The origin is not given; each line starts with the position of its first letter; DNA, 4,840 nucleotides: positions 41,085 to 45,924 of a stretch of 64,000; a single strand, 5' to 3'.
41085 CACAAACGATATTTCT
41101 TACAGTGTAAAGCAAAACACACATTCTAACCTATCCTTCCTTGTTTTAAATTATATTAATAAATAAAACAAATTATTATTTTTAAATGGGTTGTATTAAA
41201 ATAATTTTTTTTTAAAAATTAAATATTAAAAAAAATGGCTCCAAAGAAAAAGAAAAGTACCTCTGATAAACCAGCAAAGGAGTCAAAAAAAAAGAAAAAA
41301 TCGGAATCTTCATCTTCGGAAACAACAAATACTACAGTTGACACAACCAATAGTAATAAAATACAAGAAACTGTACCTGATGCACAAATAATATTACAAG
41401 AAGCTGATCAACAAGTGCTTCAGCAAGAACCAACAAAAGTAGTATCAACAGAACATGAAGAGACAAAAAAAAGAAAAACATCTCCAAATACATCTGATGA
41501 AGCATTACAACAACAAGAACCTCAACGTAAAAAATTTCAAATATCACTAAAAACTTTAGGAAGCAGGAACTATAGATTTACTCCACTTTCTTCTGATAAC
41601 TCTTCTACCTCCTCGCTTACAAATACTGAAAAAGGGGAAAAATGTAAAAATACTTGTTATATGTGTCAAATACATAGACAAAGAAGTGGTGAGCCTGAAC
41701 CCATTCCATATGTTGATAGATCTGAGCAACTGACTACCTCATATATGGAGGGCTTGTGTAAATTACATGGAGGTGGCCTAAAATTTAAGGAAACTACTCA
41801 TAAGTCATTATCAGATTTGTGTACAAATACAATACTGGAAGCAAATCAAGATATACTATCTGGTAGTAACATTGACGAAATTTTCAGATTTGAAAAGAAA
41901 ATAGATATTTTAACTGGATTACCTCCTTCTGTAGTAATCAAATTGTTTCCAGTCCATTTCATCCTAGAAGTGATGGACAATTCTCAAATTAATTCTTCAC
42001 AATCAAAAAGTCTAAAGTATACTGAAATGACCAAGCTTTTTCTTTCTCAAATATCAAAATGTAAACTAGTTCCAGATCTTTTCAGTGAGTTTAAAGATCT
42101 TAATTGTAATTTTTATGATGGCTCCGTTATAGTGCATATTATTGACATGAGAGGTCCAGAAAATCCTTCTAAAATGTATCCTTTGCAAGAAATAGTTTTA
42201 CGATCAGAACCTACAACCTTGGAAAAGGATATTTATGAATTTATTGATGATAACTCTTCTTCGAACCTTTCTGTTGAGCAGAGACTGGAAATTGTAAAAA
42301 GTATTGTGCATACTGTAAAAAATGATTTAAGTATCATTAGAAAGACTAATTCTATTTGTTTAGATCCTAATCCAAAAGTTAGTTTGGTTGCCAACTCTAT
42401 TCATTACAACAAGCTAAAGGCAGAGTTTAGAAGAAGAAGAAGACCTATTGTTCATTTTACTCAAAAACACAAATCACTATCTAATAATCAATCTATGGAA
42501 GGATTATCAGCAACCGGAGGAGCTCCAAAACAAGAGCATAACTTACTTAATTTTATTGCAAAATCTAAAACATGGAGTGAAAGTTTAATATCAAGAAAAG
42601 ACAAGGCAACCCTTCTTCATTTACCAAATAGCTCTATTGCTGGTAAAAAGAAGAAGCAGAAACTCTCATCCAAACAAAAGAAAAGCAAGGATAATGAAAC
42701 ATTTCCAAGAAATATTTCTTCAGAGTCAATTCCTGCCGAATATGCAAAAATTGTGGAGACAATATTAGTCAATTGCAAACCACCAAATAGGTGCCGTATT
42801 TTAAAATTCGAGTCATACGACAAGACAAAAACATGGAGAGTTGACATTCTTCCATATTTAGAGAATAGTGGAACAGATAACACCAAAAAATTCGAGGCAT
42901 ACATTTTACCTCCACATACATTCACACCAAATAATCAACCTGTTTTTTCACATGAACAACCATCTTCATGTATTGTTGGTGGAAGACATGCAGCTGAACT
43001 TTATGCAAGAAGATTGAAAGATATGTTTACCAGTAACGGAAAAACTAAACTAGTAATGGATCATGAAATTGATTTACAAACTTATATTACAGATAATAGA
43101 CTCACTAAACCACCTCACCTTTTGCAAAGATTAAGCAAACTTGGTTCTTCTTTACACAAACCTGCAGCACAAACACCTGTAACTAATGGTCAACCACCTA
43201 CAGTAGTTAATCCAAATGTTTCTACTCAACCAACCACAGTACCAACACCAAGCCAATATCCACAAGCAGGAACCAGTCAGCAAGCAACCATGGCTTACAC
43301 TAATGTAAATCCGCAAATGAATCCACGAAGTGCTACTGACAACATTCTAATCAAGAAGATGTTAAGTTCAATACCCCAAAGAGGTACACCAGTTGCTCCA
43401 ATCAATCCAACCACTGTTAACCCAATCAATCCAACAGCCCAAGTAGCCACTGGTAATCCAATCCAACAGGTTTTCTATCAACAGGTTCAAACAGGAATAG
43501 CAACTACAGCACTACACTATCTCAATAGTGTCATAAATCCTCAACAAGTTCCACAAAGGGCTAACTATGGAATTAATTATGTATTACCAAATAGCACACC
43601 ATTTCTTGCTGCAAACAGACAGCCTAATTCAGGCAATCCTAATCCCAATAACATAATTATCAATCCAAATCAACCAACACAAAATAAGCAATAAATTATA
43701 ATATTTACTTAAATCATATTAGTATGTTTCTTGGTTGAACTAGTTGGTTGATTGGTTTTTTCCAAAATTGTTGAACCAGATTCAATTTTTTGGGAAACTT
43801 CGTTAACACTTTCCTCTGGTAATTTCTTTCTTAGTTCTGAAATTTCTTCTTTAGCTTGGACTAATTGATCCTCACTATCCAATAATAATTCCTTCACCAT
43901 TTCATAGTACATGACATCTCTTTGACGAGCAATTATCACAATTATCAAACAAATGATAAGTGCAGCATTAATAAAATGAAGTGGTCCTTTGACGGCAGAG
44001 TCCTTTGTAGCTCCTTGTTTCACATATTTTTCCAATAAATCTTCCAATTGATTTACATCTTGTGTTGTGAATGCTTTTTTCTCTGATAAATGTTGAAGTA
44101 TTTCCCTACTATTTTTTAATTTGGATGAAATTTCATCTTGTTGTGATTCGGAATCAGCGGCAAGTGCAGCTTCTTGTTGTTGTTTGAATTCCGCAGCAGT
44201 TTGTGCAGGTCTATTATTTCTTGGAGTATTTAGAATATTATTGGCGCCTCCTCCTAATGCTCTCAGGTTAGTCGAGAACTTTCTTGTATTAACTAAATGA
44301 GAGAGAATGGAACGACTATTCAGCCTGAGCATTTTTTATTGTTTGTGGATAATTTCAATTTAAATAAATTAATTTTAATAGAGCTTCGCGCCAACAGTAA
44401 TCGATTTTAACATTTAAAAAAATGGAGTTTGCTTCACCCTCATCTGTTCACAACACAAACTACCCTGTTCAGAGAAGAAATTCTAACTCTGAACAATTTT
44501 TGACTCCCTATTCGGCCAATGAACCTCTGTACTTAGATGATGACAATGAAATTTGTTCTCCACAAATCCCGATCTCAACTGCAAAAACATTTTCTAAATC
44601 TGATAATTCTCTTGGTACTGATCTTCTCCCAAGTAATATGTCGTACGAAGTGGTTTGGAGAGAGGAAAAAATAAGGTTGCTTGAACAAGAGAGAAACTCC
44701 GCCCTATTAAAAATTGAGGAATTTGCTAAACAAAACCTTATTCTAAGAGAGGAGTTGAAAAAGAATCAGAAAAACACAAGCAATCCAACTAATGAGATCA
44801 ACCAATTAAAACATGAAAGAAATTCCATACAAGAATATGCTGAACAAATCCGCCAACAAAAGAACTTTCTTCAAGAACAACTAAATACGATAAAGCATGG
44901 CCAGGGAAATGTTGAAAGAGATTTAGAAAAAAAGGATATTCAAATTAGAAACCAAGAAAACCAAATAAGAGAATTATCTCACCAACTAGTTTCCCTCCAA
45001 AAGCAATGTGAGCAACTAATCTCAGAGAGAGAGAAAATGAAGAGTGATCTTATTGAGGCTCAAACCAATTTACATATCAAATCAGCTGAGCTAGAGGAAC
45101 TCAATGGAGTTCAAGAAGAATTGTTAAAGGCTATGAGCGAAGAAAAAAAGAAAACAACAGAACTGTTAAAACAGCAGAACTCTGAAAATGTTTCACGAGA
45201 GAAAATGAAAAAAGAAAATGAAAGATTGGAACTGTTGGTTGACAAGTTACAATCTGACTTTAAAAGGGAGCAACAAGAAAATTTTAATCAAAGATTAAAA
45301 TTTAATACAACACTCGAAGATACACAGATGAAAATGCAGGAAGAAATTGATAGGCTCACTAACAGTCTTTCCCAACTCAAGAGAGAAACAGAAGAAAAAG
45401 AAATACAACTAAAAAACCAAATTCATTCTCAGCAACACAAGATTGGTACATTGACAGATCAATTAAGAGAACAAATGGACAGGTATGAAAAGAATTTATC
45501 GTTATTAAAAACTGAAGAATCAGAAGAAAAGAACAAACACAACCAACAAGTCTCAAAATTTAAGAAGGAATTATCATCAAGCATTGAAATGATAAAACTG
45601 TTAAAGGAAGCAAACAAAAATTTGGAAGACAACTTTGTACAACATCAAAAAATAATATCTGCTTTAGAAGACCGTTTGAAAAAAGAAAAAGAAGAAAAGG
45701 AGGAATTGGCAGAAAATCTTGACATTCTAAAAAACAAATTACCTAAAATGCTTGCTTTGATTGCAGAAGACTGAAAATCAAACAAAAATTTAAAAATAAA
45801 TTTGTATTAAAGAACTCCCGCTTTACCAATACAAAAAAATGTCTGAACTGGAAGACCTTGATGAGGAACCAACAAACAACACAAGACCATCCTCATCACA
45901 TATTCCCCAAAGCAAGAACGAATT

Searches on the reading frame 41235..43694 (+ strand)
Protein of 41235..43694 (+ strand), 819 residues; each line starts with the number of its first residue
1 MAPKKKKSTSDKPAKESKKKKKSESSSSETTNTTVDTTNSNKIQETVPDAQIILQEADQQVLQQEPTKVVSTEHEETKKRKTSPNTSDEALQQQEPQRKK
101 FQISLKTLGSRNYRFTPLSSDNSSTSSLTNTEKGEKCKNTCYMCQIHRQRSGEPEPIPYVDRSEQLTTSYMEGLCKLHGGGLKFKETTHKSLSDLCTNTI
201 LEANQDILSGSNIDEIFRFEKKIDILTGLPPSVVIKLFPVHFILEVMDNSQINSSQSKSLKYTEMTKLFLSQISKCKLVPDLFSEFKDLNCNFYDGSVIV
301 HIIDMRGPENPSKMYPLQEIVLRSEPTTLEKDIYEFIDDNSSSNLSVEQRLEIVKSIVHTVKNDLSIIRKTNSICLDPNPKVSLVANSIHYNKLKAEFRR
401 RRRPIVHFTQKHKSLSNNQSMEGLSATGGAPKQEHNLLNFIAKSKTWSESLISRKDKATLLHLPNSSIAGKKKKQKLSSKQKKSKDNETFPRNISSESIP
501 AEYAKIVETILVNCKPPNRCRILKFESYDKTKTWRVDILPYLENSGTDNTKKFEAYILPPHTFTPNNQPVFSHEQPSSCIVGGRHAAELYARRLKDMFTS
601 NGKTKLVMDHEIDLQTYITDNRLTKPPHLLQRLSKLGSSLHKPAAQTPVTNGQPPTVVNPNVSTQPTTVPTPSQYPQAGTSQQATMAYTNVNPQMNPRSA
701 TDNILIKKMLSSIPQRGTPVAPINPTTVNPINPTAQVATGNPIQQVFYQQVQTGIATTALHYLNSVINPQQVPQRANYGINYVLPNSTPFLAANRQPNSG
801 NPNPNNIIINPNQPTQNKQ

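Call 14: search_protein_families(library=pfam, proteins=[window:41235-43694:+], max_evalue=0.001)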
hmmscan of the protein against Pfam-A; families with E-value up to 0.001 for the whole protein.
window:41235-43694:+ (819 aa): 1 family
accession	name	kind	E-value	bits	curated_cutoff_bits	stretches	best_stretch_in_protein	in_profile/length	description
PF12090.13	Spt20_SEP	-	3.4e-12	46.9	27.1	1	230-384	4-169/177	Spt20, SEP domain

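Call 81: find_encoding_contigs(protein=window:41235-43694:+, flank=10000, max_places=2)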
Protein window:41235-43694:+ (819 aa): no gene with exactly this product is on record in the collection.

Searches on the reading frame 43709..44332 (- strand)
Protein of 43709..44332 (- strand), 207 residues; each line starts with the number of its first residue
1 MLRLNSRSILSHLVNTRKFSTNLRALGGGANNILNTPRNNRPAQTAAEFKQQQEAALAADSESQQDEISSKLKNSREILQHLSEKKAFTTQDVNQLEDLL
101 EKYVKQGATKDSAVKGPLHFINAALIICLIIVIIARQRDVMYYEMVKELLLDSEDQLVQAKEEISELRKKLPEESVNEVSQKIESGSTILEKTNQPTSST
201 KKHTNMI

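Call 15: search_protein_families(library=pfam, proteins=[window:43709-44332:-], max_evalue=0.001)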
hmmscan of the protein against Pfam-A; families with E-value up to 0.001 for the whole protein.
window:43709-44332:- (207 aa): 0 families

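Call 54: list_cluster_members(proteins=[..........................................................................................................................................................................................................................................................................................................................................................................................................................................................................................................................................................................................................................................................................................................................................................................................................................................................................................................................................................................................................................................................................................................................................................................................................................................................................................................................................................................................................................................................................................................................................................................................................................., window:34993-36204:+, window:52270-53481:-, window:44422-45771:+, window:43712-44332:-, window:4912-7161:+, window:527-4750:-, window:26277-27395:-, window:24152-26191:+, window:58312-58944:+])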
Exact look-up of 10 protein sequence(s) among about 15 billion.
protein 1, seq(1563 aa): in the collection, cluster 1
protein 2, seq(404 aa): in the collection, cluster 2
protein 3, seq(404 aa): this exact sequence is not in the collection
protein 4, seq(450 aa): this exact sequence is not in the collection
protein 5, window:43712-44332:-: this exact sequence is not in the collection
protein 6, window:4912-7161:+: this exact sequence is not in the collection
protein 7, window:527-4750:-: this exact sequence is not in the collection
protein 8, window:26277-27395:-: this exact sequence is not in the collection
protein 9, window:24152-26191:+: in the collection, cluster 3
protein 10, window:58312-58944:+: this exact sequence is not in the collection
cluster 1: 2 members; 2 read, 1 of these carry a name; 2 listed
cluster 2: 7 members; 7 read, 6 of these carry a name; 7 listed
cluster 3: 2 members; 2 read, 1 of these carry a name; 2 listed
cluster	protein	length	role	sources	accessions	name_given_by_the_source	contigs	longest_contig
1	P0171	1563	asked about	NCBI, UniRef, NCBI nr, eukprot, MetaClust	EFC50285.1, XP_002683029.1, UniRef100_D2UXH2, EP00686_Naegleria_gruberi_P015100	hypothetical protein NAEGRDRAFT_77673 [Naegleria gruberi] | Uncharacterized protein n=1 Tax=Naegleria gruberi TaxID=5762 RepID=D2UXH2_NAEGR | uncharacterized protein NAEGRDRAFT_77673 [Naegleria gruberi]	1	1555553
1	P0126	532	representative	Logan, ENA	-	-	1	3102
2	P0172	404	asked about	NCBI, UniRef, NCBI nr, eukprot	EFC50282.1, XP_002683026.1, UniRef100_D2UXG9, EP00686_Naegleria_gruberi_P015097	isovaleryl-CoA dehydrogenase [Naegleria gruberi] | Isovaleryl-CoA dehydrogenase, mitochondrial n=1 Tax=Naegleria gruberi TaxID=5762 ... | XP_002683026.1 isovaleryl-CoA dehydrogenase [Naegleria gruberi strain NEG-M]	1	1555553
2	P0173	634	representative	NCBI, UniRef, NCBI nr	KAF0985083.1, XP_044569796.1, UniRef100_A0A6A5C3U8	hypothetical protein FDP41_000122 [Naegleria fowleri] | NADPH--hemoprotein reductase n=1 Tax=Naegleria fowleri TaxID=5763 RepID=A0A6A5C3U8_NAEFO | uncharacterized protein FDP41_000122 [Naegleria fowleri]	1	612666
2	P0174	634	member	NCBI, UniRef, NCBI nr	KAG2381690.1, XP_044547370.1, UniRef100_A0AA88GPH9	hypothetical protein C9374_006074 [Naegleria lovaniensis] | NADPH--hemoprotein reductase n=1 Tax=Naegleria lovaniensis TaxID=51637 ... | uncharacterized protein C9374_006074 [Naegleria lovaniensis]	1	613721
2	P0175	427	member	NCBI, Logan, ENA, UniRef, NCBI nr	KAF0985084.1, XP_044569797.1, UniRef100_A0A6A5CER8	hypothetical protein FDP41_000123 [Naegleria fowleri] | Isovaleryl-CoA dehydrogenase, mitochondrial n=1 Tax=Naegleria fowleri TaxID=5763 ... | uncharacterized protein FDP41_000123 [Naegleria fowleri]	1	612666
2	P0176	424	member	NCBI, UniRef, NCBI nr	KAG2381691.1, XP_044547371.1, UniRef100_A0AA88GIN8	hypothetical protein C9374_006075 [Naegleria lovaniensis] | Isovaleryl-CoA dehydrogenase, mitochondrial n=1 Tax=Naegleria lovaniensis TaxID=51637 ... | uncharacterized protein C9374_006075 [Naegleria lovaniensis]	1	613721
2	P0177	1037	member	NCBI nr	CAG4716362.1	unnamed protein product [Naegleria fowleri]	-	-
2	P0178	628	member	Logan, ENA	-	-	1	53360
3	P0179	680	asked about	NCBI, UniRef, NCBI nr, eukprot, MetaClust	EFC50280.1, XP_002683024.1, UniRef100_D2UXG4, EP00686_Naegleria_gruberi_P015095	predicted protein [Naegleria gruberi] | Predicted protein n=1 Tax=Naegleria gruberi TaxID=5762 RepID=D2UXG4_NAEGR | uncharacterized protein NAEGRDRAFT_61113 [Naegleria gruberi]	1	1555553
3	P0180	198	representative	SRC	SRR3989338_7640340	-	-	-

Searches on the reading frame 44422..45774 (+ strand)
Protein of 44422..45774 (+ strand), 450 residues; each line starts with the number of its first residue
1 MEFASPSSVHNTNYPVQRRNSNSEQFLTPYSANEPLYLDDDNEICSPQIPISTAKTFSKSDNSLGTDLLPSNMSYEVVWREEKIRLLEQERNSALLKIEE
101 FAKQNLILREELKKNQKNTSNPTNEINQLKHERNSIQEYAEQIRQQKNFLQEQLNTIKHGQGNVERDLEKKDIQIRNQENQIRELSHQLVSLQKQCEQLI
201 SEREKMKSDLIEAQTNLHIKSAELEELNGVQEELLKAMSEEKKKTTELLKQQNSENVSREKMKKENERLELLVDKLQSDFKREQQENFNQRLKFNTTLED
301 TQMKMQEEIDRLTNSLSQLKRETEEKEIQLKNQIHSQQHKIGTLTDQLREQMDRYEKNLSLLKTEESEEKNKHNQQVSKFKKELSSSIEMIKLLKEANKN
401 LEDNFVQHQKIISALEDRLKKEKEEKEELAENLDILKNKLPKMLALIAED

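Call 14: search_protein_families(library=pfam, proteins=[window:44422-45774:+], max_evalue=0.001)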
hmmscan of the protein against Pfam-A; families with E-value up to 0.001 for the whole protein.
window:44422-45774:+ (450 aa): 0 families

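Call 74: search_solved_structures(query=window:44422-45771:+, max_evalue=0.001)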
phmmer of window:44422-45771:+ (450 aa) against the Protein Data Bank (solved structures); distinct sequences matched with E-value up to 0.001: 0.
